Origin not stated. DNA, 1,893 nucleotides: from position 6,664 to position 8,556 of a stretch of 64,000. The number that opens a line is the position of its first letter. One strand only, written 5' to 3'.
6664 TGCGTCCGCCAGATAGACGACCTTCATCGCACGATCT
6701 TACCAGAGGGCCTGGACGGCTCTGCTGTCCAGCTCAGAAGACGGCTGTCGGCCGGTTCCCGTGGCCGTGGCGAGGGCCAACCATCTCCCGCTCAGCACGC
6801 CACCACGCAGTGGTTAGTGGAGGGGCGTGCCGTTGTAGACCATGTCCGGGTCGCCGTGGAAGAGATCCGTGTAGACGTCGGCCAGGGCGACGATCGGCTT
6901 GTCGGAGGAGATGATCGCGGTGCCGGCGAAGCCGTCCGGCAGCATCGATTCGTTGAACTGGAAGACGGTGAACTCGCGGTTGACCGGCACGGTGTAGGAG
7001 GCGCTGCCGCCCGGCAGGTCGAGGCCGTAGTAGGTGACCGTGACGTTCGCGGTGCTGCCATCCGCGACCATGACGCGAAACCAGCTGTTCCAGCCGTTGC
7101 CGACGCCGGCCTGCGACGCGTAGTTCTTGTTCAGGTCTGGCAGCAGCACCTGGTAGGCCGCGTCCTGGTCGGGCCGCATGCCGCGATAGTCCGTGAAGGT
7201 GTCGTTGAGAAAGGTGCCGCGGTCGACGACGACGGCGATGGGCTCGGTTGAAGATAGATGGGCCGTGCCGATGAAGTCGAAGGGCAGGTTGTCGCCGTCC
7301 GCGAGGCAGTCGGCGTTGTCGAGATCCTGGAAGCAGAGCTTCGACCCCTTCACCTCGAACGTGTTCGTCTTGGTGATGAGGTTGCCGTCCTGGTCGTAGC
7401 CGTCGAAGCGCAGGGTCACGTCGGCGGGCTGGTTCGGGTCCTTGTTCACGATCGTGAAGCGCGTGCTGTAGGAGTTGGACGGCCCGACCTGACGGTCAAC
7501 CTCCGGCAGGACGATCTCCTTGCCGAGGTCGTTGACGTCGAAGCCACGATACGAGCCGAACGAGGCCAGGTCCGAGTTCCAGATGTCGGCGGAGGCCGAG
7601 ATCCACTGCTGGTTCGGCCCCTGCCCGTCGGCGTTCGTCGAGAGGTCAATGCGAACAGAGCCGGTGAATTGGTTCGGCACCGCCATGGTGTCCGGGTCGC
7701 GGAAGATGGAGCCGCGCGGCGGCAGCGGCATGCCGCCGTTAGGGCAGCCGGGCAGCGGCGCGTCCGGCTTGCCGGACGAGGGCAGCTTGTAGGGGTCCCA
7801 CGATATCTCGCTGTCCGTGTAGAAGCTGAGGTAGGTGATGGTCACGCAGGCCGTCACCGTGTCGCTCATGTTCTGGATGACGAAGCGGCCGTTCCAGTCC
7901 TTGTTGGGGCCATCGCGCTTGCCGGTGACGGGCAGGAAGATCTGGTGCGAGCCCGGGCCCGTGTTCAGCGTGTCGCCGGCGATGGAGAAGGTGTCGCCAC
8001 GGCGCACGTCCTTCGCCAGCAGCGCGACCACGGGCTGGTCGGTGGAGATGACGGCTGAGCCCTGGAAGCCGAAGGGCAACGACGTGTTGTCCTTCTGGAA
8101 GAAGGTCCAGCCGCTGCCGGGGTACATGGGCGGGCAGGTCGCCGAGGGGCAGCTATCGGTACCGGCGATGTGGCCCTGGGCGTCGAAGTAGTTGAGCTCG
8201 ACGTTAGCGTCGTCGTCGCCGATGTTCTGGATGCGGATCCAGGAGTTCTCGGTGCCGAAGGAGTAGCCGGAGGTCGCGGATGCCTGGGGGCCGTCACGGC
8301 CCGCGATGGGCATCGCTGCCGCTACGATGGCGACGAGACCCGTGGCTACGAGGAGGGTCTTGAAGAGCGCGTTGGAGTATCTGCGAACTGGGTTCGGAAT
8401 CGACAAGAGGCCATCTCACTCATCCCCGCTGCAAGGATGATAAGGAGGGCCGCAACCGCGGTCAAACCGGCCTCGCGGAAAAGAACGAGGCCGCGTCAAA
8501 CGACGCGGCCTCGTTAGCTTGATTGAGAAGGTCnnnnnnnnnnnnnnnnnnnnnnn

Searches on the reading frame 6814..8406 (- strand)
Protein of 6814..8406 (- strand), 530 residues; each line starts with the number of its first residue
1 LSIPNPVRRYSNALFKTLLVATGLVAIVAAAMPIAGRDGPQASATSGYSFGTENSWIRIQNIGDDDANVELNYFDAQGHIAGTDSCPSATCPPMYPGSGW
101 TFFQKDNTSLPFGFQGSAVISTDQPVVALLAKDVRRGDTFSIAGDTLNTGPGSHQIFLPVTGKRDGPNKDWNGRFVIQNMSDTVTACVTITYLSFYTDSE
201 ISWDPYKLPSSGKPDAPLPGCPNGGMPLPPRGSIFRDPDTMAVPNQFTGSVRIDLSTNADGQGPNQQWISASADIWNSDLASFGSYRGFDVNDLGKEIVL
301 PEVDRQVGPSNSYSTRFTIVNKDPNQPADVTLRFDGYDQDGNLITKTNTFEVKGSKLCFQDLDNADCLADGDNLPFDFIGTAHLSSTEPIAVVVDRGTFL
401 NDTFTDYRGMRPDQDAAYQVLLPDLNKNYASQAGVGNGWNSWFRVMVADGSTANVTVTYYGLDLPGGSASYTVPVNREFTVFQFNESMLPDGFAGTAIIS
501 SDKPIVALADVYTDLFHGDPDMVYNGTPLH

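Call 3: search_protein_families(library=pfam, proteins=[window:6814-8406:-], max_evalue=0.1)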
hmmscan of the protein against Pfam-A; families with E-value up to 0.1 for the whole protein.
window:6814-8406:- (530 aa): 0 families

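Call 4: search_protein_families(library=ncbifam, proteins=[window:6814-8406:-], max_evalue=0.1)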
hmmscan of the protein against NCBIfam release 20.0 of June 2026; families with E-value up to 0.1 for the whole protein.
window:6814-8406:- (530 aa): 1 family
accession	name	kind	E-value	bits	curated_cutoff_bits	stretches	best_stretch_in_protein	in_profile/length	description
NF038353.1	FxLYD_dom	domain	0.0068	16.3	23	0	60-102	11-53/71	FxLYD domain-containing protein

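Call 67: search_solved_structures(query=window:6814-8406:-, max_evalue=1)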
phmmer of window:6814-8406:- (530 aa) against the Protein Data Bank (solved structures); distinct sequences matched with E-value up to 1: 4.
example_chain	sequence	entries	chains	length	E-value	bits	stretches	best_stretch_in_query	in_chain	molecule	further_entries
3r6m_A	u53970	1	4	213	0.12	14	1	96-141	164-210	YeaZ, resuscitation promoting factor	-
3d23_B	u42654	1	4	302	0.18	13.4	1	307-385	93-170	3C-like proteinase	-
9pab_A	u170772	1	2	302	0.18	13.4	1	307-385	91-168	3C-like proteinase nsp5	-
9pal_A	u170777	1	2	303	0.18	13.4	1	307-385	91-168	3C-like proteinase nsp5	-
